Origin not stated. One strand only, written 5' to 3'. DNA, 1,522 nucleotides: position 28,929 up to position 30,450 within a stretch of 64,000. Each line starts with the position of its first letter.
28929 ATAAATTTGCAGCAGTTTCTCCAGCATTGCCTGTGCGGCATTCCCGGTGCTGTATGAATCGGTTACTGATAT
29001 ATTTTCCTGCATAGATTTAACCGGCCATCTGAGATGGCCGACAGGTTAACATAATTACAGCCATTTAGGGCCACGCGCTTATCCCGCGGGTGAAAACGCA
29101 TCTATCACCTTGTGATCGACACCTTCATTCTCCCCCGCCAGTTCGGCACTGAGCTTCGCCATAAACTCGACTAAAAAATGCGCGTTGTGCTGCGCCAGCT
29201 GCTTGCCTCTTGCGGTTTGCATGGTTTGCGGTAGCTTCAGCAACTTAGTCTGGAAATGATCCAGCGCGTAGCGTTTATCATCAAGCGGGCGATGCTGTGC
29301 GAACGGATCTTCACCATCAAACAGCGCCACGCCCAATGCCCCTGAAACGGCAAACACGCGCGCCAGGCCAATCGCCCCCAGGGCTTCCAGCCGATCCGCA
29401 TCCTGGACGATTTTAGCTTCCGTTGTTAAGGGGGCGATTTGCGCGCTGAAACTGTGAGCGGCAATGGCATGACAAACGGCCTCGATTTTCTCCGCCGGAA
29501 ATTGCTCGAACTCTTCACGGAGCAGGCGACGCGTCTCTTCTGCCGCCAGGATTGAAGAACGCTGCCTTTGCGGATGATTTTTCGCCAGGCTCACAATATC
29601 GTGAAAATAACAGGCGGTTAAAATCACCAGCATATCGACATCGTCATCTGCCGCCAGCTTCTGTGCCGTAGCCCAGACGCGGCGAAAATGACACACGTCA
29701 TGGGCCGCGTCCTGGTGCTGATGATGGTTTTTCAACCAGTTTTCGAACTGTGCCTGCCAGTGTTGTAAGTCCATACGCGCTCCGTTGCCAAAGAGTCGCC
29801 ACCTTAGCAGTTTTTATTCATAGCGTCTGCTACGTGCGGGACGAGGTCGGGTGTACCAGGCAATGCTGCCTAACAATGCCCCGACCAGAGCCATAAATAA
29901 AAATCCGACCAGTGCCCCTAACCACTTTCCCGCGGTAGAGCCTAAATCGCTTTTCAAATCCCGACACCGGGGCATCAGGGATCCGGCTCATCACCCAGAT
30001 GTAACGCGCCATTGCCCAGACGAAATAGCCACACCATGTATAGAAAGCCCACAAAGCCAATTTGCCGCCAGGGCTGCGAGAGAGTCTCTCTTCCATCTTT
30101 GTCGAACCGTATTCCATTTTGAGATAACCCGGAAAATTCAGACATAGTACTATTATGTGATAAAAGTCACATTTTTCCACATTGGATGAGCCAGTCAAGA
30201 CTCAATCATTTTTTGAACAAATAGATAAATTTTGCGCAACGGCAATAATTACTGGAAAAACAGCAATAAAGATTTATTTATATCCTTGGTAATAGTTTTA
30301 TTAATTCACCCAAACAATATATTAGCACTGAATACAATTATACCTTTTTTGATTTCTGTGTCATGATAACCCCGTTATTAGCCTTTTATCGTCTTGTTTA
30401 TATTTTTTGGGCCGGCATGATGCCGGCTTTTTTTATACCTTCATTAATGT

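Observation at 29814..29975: Alternative-frame 53-codon hydrophobic ORF overlapping the yedR 3' end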

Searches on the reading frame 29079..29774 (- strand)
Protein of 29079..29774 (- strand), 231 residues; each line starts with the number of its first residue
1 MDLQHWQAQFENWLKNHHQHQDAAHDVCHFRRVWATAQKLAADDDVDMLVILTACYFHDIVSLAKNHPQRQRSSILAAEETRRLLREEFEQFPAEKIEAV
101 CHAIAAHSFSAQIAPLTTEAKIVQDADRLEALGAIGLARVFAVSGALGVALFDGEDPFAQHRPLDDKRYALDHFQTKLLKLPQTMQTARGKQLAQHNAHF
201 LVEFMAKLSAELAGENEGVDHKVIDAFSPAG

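Call 4: search_protein_families(library=pfam, proteins=[window:29079-29774:-], max_evalue=1)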
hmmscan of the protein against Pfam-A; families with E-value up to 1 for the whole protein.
window:29079-29774:- (231 aa): 3 families
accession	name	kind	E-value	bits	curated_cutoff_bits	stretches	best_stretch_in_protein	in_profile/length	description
PF01966.28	HD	-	7.6e-17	62.1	22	1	29-131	4-115/116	HD domain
PF24391.1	HD-CE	-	0.001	19.3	27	1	24-94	6-83/263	HD-CE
PF16037.10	DUF4790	-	1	10.4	31.5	0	5-36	26-57/93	Domain of unknown function (DUF4790)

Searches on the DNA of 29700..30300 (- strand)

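Call 3: search_dna_similar(query=window:29700-30300:-, collection=ecoli_genomes, mode=near, max_rows=30, rows=spread)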
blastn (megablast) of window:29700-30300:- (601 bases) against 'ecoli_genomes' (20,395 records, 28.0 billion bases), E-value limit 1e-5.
Records with a match: 4910; places in all: 4920; records where one place covers at least 80% of the query: 4901.
Genomes with a match: 4910 of 5426; with a place that covers at least 80% of the query: 4901. Places per genome that has any: lowest 1, median 1, highest 2. On chromosomes: 4918 places; on plasmids: 2.
Best place of each record, by identity: >=99% 83; 95-99% 3679; 90-95% 1148.
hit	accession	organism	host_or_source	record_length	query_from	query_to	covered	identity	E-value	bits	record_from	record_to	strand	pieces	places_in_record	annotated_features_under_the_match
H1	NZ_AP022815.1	Escherichia coli strain JE86-ST05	Homo sapiens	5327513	1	601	100%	99.8%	0e+0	1105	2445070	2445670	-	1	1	drpB: cell division protein DrpB | yedJ: phosphohydrolase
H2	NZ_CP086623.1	Escherichia coli strain RIVM_C037794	Homo sapiens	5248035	1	601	100%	97.0%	0e+0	1009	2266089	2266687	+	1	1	drpB: cell division protein DrpB | yedJ: phosphohydrolase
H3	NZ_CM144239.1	Escherichia coli strain KK05-19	Homo sapiens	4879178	41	601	93%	98.6%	0e+0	990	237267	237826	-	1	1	drpB: cell division protein DrpB | yedJ: phosphohydrolase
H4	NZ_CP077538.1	Escherichia coli O111:H8 strain 1074-2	bovine feces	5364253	41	601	93%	98.4%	0e+0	985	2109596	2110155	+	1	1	drpB: cell division protein DrpB | yedJ: phosphohydrolase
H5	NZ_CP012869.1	Escherichia coli strain K-12 substr. MG1655_TMP32XR1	culture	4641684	41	601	93%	98.2%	0e+0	979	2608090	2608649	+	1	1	drpB: cell division protein DrpB | yedJ: phosphohydrolase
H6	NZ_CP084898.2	Escherichia coli strain gw25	laboratory experiment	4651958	41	601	93%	98.2%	0e+0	979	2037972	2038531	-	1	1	drpB: cell division protein DrpB | yedJ: phosphohydrolase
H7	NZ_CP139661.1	Escherichia coli strain TP10-2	Homo sapiens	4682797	41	601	93%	98.2%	0e+0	979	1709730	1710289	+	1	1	drpB: cell division protein DrpB | yedJ: phosphohydrolase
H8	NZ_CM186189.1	Escherichia coli strain EC24.26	bovine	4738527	41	601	93%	98.2%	0e+0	979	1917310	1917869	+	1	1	drpB: cell division protein DrpB | yedJ: phosphohydrolase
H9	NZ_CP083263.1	Escherichia coli strain JNU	Environmental waters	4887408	41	601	93%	98.0%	0e+0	974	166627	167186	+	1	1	drpB: cell division protein DrpB | yedJ: phosphohydrolase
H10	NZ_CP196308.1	Escherichia coli strain ECE218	Homo sapiens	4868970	41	601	93%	98.0%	0e+0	974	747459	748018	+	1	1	drpB: cell division protein DrpB | yedJ: phosphohydrolase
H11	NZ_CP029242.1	Escherichia coli strain ECCRA-119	feces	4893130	41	601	93%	97.9%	0e+0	968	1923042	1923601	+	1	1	drpB: cell division protein DrpB | yedJ: phosphohydrolase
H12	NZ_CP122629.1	Escherichia coli strain ETEC4088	Sus scrofa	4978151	41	601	93%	97.9%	0e+0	968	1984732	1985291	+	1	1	drpB: cell division protein DrpB | yedJ: phosphohydrolase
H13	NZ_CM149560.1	Escherichia coli strain MEI7BO1-21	Soil surface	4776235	41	601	93%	97.9%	0e+0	968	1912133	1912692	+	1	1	drpB: cell division protein DrpB | yedJ: phosphohydrolase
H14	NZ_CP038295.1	Escherichia coli O55:H7 strain TB182A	Homo sapiens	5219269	41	601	93%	97.7%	0e+0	963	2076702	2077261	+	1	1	drpB: cell division protein DrpB | yedJ: phosphohydrolase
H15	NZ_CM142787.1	Escherichia coli strain GPEC1201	chicken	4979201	41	601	93%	97.7%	0e+0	963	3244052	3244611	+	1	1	drpB: cell division protein DrpB | yedJ: phosphohydrolase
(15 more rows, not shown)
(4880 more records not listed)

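Call 5: get_annotated_region(hit=H1, flank=1500)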
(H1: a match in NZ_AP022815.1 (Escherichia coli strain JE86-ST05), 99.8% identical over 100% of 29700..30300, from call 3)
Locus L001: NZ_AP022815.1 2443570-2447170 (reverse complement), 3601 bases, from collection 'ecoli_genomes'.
description: Escherichia coli strain JE86-ST05 chromosome, complete genome
organism: Escherichia coli strain JE86-ST05 (NCBI taxid 562)
replicon: chromosome; assembly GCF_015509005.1
host: Homo sapiens; source: -; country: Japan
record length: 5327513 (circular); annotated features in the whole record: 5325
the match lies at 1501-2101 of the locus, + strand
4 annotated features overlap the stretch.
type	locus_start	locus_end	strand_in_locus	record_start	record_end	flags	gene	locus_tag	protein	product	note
CDS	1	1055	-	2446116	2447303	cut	ompC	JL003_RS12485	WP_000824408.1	porin OmpC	-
CDS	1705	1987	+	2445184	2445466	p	drpB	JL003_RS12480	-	cell division protein DrpB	frameshifted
CDS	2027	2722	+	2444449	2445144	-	yedJ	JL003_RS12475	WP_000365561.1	phosphohydrolase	-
CDS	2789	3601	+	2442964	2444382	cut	dcm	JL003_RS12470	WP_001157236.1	DNA-cytosine methyltransferase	-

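Call 6: get_annotated_region(hit=H5, flank=1500)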
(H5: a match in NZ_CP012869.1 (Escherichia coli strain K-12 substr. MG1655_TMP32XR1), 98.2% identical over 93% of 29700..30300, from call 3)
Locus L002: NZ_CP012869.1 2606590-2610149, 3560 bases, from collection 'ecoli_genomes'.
description: Escherichia coli strain K-12 substr. MG1655_TMP32XR1 chromosome, complete genome
organism: Escherichia coli strain K-12 substr. MG1655_TMP32XR1 (NCBI taxid 562)
replicon: chromosome; assembly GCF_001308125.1
host: -; source: culture; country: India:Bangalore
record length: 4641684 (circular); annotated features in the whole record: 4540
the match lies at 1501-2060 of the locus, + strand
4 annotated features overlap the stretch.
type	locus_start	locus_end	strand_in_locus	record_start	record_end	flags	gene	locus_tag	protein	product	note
CDS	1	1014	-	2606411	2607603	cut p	ompC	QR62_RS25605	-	porin OmpC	frameshifted; internal stop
CDS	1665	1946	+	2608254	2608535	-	drpB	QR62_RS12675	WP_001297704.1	cell division protein DrpB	-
CDS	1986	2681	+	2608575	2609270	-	yedJ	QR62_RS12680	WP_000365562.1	phosphohydrolase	-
CDS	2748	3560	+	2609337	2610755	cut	dcm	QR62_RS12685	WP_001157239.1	DNA-cytosine methyltransferase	-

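Call 9: search_dna_similar(query=window:29915-29994:-, collection=ecoli_genomes, mode=near, max_rows=60, rows=best)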
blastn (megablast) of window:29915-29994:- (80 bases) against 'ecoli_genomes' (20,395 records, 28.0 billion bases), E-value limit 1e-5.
Records with a match: 3491; places in all: 3492; records where one place covers at least 80% of the query: 3462.
Genomes with a match: 3491 of 5426; with a place that covers at least 80% of the query: 3462. Places per genome that has any: lowest 1, median 1, highest 2. On chromosomes: 3491 places; on plasmids: 1.
Best place of each record, by identity: >=99% 3; 95-99% 3442; 90-95% 46.
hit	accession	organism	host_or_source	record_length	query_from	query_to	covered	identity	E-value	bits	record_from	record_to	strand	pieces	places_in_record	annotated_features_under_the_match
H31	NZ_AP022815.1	Escherichia coli strain JE86-ST05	Homo sapiens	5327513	1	80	100%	100.0%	2e-33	148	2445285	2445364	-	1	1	drpB: cell division protein DrpB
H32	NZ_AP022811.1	Escherichia coli strain JE86-ST02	Homo sapiens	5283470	1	80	100%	100.0%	2e-33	148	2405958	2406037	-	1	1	drpB: cell division protein DrpB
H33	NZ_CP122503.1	Escherichia coli strain W619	pig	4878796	1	80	100%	100.0%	2e-33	148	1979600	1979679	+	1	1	drpB: cell division protein DrpB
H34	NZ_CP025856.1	Escherichia coli strain 504838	Homo sapiens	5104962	1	80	100%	98.8%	4e-31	141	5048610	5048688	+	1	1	drpB: cell division protein DrpB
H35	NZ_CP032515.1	Escherichia coli strain 118UI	Homo sapiens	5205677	1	80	100%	98.8%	4e-31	141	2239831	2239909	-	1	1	drpB: cell division protein DrpB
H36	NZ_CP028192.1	Escherichia coli strain CFSAN018748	tissue and/or biological fluid swine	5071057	1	80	100%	98.8%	4e-31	141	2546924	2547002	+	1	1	drpB: cell division protein DrpB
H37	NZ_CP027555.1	Escherichia coli strain 2013C-3513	Homo sapiens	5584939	1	80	100%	98.8%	4e-31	141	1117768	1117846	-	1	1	drpB: cell division protein DrpB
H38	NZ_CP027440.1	Escherichia coli strain 2012C-4502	Homo sapiens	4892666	1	80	100%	98.8%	4e-31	141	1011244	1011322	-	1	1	drpB: cell division protein DrpB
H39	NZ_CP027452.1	Escherichia coli strain 2014C-3338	Homo sapiens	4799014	1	80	100%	98.8%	4e-31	141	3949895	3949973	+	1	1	drpB: cell division protein DrpB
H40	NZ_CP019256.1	Escherichia coli strain 13TMH22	Homo sapiens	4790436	1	80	100%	98.8%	4e-31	141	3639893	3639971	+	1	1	drpB: cell division protein DrpB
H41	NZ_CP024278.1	Escherichia coli strain ATCC 43896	Homo sapiens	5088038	1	80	100%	98.8%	4e-31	141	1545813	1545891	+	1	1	drpB: cell division protein DrpB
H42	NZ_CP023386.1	Escherichia coli strain 1190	canine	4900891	1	80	100%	98.8%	4e-31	141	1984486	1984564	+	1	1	drpB: cell division protein DrpB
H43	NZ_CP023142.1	Escherichia coli strain CFSAN061770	missing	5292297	1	80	100%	98.8%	4e-31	141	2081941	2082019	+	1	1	drpB: cell division protein DrpB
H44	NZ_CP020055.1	Escherichia coli strain AR_0069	missing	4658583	1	80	100%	98.8%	4e-31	141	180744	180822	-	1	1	drpB: cell division protein DrpB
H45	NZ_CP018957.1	Escherichia coli strain Ecol_316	Homo sapiens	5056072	1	80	100%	98.8%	4e-31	141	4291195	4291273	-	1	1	drpB: cell division protein DrpB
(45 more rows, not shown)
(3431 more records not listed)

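Call 32: get_annotated_region(hit=H33, flank=1500)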
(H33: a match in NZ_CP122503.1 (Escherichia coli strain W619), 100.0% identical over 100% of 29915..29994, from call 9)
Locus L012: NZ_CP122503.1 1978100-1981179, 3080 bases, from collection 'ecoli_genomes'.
description: Escherichia coli strain W619 chromosome, complete genome
organism: Escherichia coli strain W619 (NCBI taxid 562)
replicon: chromosome; assembly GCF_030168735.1
host: pig; source: missing; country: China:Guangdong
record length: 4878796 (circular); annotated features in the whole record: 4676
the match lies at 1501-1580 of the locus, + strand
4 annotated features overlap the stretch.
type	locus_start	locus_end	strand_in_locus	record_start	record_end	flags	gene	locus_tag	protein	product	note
CDS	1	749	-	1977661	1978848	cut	ompC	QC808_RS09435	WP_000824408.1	porin OmpC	-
CDS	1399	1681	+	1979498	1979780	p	drpB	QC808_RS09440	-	cell division protein DrpB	frameshifted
CDS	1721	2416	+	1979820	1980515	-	yedJ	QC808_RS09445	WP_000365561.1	phosphohydrolase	-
CDS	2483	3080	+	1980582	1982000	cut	dcm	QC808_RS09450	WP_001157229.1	DNA-cytosine methyltransferase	-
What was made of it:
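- On DrpB/YedR (NF038392, PF28000): PGAP calls it a pseudogene in identical alleles (calls 5, 32).
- PGAP treats it as a pseudogene (calls 5, 32).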

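Call 35: search_dna_similar(query=L010:1585-1664:+, collection=ecoli_genomes, mode=near, max_rows=12, rows=spread)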
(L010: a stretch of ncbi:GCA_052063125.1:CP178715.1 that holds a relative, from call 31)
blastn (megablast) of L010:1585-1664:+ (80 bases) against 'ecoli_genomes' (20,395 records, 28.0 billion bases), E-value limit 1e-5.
Records with a match: 4905; places in all: 4910; records where one place covers at least 80% of the query: 4905.
Genomes with a match: 4905 of 5426; with a place that covers at least 80% of the query: 4905. Places per genome that has any: lowest 1, median 1, highest 2. On chromosomes: 4908 places; on plasmids: 2.
Best place of each record, by identity: >=99% 74; 95-99% 8; 90-95% 5; 80-90% 4818.
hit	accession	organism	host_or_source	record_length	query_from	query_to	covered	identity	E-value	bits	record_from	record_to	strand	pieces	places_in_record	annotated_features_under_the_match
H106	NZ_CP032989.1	Escherichia coli strain W2-5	Jin River water W2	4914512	1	80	100%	100.0%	2e-33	148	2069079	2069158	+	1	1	drpB: cell division protein DrpB (x2)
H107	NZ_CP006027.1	Escherichia coli O145:H28 str. RM13514 strain RM13514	Homo sapiens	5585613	1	80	100%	89.8%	1e-20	106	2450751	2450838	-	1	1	drpB: cell division protein DrpB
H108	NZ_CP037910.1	Escherichia coli strain YSP8-1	pig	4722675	1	80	100%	89.8%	1e-20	106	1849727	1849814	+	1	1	drpB: cell division protein DrpB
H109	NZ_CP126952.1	Escherichia coli O78:H4 strain APEC E12049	Gallus gallus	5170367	1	80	100%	89.8%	1e-20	106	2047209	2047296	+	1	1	drpB: cell division protein DrpB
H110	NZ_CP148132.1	Escherichia coli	missing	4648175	1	80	100%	89.8%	1e-20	106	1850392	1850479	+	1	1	drpB: cell division protein DrpB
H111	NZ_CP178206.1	Escherichia coli strain K-12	Homo sapiens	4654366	1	80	100%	89.8%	1e-20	106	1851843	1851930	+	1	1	drpB: cell division protein DrpB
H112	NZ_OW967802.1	Escherichia coli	Homo sapiens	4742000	1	80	100%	89.8%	1e-20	106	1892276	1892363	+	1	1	drpB: cell division protein DrpB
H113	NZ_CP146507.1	Escherichia coli strain 10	Ground beef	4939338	1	80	100%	88.6%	6e-19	100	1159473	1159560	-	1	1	drpB: cell division protein DrpB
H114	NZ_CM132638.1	Escherichia coli strain ESBLEC_MG32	Homo sapiens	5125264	1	80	100%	88.6%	6e-19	100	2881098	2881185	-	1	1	drpB: cell division protein DrpB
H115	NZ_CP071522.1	Escherichia coli strain UPEC129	Homo sapiens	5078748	1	80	100%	87.5%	3e-17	95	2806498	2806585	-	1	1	drpB: cell division protein DrpB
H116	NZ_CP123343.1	Escherichia coli strain AREA_487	Homo sapiens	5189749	1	80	100%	87.5%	3e-17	95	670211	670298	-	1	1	drpB: cell division protein DrpB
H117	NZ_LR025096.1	Escherichia coli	-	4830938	14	80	84%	88.0%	2e-13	82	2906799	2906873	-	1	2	drpB: cell division protein DrpB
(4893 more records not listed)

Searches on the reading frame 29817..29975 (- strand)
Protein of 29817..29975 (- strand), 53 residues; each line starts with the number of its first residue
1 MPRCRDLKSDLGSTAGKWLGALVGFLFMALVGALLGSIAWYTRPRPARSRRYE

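Call 4: search_protein_families(library=pfam, proteins=[window:29817-29975:-], max_evalue=1)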
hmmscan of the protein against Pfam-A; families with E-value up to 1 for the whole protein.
seq(53 aa): 4 families
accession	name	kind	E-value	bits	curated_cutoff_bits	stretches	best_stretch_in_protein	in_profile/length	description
PF22249.1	ERMP1-TM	-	0.032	14.4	27.4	1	5-43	3-42/222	Endoplasmic reticulum metallopeptidase 1, TM domain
PF13488.11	Gly-zipper_Omp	-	0.094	13.1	25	1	12-38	6-33/46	Glycine zipper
PF05433.20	Rick_17kDa_Anti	-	0.29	11.5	24.2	0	12-37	19-40/43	Glycine zipper 2TM domain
PF13441.11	Gly-zipper_YMGG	-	0.34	11.1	28.9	1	12-38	14-41/45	YMGG-like Gly-zipper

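Call 16: search_protein_families(library=ncbifam, proteins=[window:29817-29975:-], max_evalue=1)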
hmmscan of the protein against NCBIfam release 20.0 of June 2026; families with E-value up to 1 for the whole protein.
seq(53 aa): 4 families
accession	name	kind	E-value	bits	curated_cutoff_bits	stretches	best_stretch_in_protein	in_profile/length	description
NF038392.1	div_DrpB_YedR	equivalog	1.1e-17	64.1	50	1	7-46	46-85/86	cell division protein DrpB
NF047378.1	photo_II_Psb35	equivalog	0.0035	16.9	40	1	31-47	14-30/46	photosystem II assembly protein Psb35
NF006948.0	PRK09430.1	equivalog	0.058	13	162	1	15-38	4-27/267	co-chaperone DjlA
NF010558.0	PRK13953.1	equivalog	0.081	13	197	1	11-39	26-54/128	large conductance mechanosensitive channel protein MscL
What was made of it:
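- Checked: It scores 64.1 bits (E 1.1e-17, curated cut-off 50) on NCBIfam NF038392 div_DrpB_YedR, model positions 46-85 of 86 (call 16).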

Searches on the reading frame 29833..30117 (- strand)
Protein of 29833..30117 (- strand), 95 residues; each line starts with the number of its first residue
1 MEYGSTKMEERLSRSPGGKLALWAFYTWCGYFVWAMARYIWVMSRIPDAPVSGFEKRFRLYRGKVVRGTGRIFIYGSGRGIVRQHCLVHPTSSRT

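Call 16: search_protein_families(library=ncbifam, proteins=[window:29833-30117:-], max_evalue=1)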
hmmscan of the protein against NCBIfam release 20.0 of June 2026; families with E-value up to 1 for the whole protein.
seq(95 aa): 1 family
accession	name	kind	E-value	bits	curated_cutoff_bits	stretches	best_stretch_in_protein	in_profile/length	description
NF038392.1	div_DrpB_YedR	equivalog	4.5e-23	81.4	50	1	9-66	1-58/86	cell division protein DrpB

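Call 17: list_cluster_members(proteins=[window:29833-30117:-, window:29833-30096:-, window:29817-29975:-, window:29833-30198:-, window:29833-30180:-])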
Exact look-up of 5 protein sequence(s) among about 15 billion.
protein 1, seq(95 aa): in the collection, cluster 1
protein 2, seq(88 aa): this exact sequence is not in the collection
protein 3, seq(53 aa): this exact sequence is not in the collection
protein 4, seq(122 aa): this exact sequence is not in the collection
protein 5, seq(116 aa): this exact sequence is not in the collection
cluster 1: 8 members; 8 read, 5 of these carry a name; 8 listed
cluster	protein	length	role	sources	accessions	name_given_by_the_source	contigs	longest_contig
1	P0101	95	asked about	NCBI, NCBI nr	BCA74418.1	hypothetical protein JE86ST05C_24480 [Escherichia coli]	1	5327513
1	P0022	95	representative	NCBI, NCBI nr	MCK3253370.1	cell division protein DrpB [Escherichia coli]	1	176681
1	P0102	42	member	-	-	cell division protein DrpB [Escherichia coli] | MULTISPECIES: cell division protein DrpB [Enterobacteriaceae]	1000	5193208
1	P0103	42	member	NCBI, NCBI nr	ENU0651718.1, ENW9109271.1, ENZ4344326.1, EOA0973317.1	cell division protein DrpB [Escherichia coli]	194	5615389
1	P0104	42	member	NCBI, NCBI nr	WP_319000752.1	cell division protein DrpB [Escherichia coli]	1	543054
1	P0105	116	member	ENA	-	-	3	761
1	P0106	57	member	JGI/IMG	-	-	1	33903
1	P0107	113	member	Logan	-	-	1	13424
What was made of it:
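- The exact 53-aa sequence is absent from a collection of 15 billion proteins (call 17).
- Tried and rejected: Only the 95-aa product (BCA74418.1) is on record (call 17).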

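Call 31: find_encoding_contigs(protein=P0102, flank=1500, max_places=2)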
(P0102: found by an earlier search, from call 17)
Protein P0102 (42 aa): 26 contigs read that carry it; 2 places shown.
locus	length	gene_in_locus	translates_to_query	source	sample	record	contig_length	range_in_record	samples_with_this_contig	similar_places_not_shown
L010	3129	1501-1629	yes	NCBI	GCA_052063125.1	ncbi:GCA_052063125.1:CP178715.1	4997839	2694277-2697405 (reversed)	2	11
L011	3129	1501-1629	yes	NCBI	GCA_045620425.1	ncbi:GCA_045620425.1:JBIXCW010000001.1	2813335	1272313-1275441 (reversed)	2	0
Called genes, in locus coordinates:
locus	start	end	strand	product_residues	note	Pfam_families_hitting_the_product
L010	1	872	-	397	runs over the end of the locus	PF13609:Porin_4, PF00267:Porin_1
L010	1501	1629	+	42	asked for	PF28000:DrpB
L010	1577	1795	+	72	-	PF28000:DrpB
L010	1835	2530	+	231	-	PF01966:HD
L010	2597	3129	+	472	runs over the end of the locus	PF18284:DNA_meth_N, PF00145:DNA_methylase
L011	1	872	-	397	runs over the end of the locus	PF13609:Porin_4, PF00267:Porin_1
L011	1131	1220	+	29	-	-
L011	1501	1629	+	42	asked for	PF28000:DrpB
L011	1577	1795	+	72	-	PF28000:DrpB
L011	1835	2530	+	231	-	PF01966:HD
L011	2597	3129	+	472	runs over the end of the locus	PF18284:DNA_meth_N, PF00145:DNA_methylase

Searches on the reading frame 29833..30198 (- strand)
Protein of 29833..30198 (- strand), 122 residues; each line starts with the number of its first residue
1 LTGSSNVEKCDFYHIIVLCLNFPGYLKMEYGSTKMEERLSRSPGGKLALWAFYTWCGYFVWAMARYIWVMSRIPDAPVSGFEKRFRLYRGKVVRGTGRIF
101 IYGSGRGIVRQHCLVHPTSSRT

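Call 4: search_protein_families(library=pfam, proteins=[window:29833-30198:-], max_evalue=1)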
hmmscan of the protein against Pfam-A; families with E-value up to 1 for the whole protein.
seq(122 aa): 1 family
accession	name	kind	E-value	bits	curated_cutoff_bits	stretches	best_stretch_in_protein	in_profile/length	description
PF14981.11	FAM165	-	0.12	12.8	25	1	16-42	18-42/50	FAM165 family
